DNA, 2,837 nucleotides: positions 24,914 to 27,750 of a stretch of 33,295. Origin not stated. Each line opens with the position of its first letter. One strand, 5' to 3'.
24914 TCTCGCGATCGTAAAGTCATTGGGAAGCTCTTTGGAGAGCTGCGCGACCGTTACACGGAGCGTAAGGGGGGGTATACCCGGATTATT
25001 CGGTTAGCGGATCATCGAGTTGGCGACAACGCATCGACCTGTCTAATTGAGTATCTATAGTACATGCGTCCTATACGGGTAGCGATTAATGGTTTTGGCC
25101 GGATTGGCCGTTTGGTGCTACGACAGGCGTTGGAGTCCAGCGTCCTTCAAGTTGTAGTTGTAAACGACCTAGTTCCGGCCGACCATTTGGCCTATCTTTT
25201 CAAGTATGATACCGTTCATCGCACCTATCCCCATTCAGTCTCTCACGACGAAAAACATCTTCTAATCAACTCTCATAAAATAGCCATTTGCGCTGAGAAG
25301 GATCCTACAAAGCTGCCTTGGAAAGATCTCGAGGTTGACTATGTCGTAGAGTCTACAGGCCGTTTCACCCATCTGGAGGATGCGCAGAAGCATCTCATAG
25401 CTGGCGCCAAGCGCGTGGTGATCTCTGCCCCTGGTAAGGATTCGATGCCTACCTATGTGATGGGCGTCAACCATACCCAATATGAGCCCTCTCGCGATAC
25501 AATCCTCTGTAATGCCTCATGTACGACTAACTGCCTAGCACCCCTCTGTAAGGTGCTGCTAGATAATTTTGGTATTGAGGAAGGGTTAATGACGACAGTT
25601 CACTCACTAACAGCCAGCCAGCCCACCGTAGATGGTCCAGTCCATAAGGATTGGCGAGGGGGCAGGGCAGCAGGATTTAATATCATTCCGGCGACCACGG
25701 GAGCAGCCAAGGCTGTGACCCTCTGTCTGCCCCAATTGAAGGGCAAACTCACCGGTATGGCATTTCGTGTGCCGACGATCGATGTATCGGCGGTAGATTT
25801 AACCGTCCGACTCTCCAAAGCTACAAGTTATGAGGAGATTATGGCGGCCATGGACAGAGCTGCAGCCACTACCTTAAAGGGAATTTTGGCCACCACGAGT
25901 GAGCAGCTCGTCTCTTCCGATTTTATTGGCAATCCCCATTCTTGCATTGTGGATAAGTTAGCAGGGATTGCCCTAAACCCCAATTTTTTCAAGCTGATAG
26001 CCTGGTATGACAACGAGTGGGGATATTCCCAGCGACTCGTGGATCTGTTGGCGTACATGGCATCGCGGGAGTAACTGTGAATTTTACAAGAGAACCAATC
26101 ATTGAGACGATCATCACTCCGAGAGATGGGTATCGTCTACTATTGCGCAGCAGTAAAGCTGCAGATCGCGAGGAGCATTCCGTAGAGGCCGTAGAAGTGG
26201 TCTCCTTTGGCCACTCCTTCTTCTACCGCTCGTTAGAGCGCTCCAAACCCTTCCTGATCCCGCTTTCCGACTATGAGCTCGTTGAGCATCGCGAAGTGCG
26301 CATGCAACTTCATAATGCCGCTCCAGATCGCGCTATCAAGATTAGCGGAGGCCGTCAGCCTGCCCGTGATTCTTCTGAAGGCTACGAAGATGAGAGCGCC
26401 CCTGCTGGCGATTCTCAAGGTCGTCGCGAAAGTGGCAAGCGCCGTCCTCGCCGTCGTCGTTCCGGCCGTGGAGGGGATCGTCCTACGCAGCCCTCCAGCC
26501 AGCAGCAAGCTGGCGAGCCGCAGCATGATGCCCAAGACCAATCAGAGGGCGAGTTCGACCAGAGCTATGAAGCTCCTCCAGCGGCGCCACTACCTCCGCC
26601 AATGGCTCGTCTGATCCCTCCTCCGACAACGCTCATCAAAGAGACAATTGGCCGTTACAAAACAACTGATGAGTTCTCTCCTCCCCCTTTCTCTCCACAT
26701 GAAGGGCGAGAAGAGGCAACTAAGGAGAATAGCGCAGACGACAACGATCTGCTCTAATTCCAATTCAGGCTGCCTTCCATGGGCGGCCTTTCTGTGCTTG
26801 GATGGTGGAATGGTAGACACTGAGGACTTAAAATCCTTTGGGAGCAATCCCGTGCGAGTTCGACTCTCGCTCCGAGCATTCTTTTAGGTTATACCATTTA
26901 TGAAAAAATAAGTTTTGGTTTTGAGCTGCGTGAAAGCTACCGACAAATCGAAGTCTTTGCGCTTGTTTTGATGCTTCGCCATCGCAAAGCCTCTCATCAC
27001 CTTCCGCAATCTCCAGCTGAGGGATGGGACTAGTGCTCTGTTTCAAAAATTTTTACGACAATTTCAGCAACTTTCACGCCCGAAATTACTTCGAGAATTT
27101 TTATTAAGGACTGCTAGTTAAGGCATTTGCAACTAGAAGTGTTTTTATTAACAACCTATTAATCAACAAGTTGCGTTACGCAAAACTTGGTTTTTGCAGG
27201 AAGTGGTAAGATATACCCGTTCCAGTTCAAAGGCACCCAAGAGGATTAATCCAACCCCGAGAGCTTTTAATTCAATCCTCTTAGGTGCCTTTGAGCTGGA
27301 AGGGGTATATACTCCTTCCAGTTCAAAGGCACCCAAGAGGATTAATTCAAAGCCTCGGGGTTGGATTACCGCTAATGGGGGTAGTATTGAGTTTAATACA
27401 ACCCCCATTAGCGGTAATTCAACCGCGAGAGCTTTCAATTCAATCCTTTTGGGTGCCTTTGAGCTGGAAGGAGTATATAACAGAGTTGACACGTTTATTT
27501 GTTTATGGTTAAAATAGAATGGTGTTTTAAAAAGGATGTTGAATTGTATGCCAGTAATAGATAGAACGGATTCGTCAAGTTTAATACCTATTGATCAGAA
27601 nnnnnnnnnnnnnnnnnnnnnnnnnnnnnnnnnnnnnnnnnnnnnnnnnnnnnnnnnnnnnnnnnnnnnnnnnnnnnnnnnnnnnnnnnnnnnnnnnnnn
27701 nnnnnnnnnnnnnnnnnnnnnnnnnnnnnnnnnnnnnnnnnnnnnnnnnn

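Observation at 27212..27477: Two abutting nested-palindrome elements with ~36-bp TIRs and shared TA flanks: an apparently undescribed MITE-like family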

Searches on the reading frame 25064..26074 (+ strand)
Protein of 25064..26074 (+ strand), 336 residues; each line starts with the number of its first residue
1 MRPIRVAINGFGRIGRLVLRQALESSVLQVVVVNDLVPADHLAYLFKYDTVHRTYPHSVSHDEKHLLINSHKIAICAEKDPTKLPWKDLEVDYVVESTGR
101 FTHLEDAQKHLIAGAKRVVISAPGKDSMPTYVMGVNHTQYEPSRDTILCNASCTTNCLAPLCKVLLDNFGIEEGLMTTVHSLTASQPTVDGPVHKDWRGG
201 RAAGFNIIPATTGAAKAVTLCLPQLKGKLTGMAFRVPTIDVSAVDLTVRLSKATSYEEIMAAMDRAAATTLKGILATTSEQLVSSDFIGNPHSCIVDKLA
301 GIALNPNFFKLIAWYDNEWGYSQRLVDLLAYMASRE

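Call 9: search_protein_families(library=pfam, proteins=[window:25064-26074:+])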
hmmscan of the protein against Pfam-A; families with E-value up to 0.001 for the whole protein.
window:25064-26074:+ (336 aa): 2 families
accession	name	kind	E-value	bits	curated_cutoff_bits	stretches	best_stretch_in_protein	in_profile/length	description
PF02800.25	Gp_dh_C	-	3.3e-66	222.2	24.4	1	158-315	1-158/158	Glyceraldehyde 3-phosphate dehydrogenase, C-terminal domain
PF00044.30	Gp_dh_N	-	4.1e-38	130.2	31.7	1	4-103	1-100/101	Glyceraldehyde 3-phosphate dehydrogenase, NAD binding domain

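Call 15: find_encoding_contigs(protein=window:25064-26074:+, flank=10000, max_places=10)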
Protein window:25064-26074:+ (336 aa): 2 contigs read that carry it; 2 places shown.
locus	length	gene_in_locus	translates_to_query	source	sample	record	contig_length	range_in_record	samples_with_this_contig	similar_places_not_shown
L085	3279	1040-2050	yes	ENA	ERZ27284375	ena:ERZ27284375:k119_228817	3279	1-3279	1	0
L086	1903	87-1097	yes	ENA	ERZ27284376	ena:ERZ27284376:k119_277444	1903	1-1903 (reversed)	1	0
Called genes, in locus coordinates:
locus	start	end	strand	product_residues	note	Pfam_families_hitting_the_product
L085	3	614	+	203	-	?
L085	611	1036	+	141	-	PF01196:Ribosomal_L17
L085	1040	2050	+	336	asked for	PF00044:Gp_dh_N, PF02800:Gp_dh_C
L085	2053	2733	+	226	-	PF28261:CT_504-like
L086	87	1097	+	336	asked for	PF00044:Gp_dh_N, PF02800:Gp_dh_C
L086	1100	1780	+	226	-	PF28261:CT_504-like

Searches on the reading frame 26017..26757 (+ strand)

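Call 9: search_protein_families(library=pfam, proteins=[window:26017-26757:+])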
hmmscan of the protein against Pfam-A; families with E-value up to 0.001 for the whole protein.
window:26017-26757:+ (246 aa): 0 families

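Call 64: search_protein_families(library=ncbifam, proteins=[window:26077-26757:+], max_evalue=0.01)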
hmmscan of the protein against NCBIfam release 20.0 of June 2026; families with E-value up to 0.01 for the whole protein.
window:26077-26757:+ (226 aa): 1 family
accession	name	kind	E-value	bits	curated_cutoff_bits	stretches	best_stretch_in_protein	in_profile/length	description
NF045799.1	GrgA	equivalog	3.7e-30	105.2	350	1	1-94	1-94/281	GrgA family transcription factor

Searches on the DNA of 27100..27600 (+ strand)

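Call 68: search_dna_similar(query=window:27310-27475:+, collection=plasmids, mode=distant, max_evalue=0.001, max_rows=10)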
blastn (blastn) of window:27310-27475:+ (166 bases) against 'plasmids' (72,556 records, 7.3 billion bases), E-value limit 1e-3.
No match.
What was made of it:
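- Tried and rejected: blastn of E2 against the plasmid collection gave no match (call 68).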

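Call 73: search_rna_families(source=window, start=27100, end=27600, threshold=evalue, max_evalue=1)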
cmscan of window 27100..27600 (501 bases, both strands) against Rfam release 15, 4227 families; matches with E-value up to 1: 18.
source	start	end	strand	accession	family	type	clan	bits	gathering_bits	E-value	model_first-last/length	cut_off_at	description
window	27262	27354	-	RF04007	mir-8489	Gene; miRNA;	-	49.7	99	8.9e-10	1-90/90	no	mir-8489 microRNA precursor family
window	27262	27354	+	RF04007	mir-8489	Gene; miRNA;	-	47.8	99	3e-09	1-90/90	no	mir-8489 microRNA precursor family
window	27205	27317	-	RF04157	MIR9486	Gene; miRNA;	-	42.2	100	2.1e-07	1-119/119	no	MIR9486 microRNA precursor family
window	27210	27310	+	RF00780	MIR477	Gene; miRNA;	-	38.7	65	5.2e-07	1-99/99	no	MIR477 microRNA precursor family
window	27211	27311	-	RF00780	MIR477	Gene; miRNA;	-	35.7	65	3.7e-06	1-99/99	no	MIR477 microRNA precursor family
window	27211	27310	-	RF03477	MIR862_2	Gene; miRNA;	-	34.8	71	3.8e-05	1-90/90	no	MIR862_2 microRNA precursor family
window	27221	27300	-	RF03977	mir-976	Gene; miRNA;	-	32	100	0.00051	1-85/85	no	mir-976 microRNA precursor family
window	27250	27365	-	RF00958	mir-498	Gene; miRNA;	-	30.5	85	0.00052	1-85/85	no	mir-498 microRNA precursor family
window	27284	27333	-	RF03330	mir-750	Gene; miRNA;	-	30.3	60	6.5e-05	1-80/80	no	mir-750 microRNA precursor family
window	27288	27329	+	RF00849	mir-60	Gene; miRNA;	-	25.7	67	0.0053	1-72/72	no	mir-60 microRNA precursor family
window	27266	27434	+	RF00540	snopsi18S-1854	Gene; snRNA; snoRNA; HACA-box;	-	23.5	40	0.16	1-156/156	no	Small nucleolar RNA psi18S-1854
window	27275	27342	+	RF00805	mir-351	Gene; miRNA;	-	20.1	70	0.1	1-75/75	no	mir-351 microRNA precursor family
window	27358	27425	+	RF03721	mir-3478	Gene; miRNA;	-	19.7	66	0.13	1-78/78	no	mir-3478 microRNA precursor family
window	27225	27364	-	RF00514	His_leader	Cis-reg; leader;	-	18.9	49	1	1-126/126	no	Histidine operon leader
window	27224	27297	-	RF04026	mir-8499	Gene; miRNA;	-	18.6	100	0.58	1-77/77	no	mir-8499 microRNA precursor family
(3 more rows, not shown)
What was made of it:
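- On Any Rfam RNA family: The hits inside the element are sub-threshold miRNA-precursor models on both strands (call 73).
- Tried and rejected: The Rfam E-value scan gave generic miRNA-precursor hairpin hits on both strands, all far below their gathering scores, and I rejected them as meaningless (call 73).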

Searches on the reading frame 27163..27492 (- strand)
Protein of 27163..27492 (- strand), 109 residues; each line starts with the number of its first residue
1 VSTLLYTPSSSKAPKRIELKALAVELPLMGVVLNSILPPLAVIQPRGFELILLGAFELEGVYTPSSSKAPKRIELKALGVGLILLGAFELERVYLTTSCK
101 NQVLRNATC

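Call 40: search_protein_representatives(protein=window:27163-27492:-)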
Query: 109 residues. Proteins with E-value up to 0.001 (for the whole library): 8; up to 1e-10: 1; up to 1e-30: 0. The best 8 are listed.
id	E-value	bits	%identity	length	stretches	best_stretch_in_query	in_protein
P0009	3.8e-18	81.9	83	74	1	13-66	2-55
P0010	4.2e-10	56.1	74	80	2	40-77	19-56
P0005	1.9e-08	50.8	94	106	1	19-51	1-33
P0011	3.6e-08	49.9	81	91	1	29-64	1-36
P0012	1.8e-07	47.6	78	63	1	29-64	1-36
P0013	1.0e-06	45.3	96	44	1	6-33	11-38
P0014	1.4e-05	41.6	49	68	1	5-67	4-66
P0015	2.6e-05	40.8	48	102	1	5-70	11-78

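Call 67: find_encoding_contigs(protein=P0015, flank=5000, max_places=5)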
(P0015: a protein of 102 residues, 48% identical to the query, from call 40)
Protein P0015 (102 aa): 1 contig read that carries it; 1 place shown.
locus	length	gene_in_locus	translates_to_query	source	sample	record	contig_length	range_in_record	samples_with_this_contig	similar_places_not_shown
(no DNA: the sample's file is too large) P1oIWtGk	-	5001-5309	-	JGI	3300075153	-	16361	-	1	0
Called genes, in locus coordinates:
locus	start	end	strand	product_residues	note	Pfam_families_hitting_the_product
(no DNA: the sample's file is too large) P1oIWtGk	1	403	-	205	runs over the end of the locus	?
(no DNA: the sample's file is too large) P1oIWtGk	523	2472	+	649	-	PF00575:S1 (faint), PF08206:OB_RNB, PF17876:CSD2, PF00773:RNB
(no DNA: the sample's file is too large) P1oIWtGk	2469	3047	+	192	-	PF02245:Pur_DNA_glyco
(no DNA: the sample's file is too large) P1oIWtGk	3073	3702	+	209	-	PF04367:DUF502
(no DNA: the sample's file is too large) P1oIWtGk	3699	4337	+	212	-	PF04367:DUF502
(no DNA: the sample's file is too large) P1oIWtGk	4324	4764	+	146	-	PF04364:DNA_pol3_chi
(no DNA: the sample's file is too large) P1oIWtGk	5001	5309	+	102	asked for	-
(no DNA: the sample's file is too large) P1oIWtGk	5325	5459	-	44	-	-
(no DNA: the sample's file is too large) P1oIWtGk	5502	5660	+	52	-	-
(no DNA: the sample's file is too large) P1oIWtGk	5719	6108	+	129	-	PF02130:YbeY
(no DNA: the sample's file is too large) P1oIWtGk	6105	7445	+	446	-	PF01595:CNNM, PF00571:CBS, PF03471:CorC_HlyC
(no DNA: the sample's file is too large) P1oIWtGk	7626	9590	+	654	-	PF12969:DUF3857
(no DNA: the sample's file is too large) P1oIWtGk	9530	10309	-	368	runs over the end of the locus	PF00535:Glycos_transf_2, PF13414:TPR_11 (faint), PF13431:TPR_17 (faint), PF14559:TPR_19 (faint)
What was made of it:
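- Tried and rejected: The look-up of P0015 (a divergent copy) returned no DNA (call 67).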
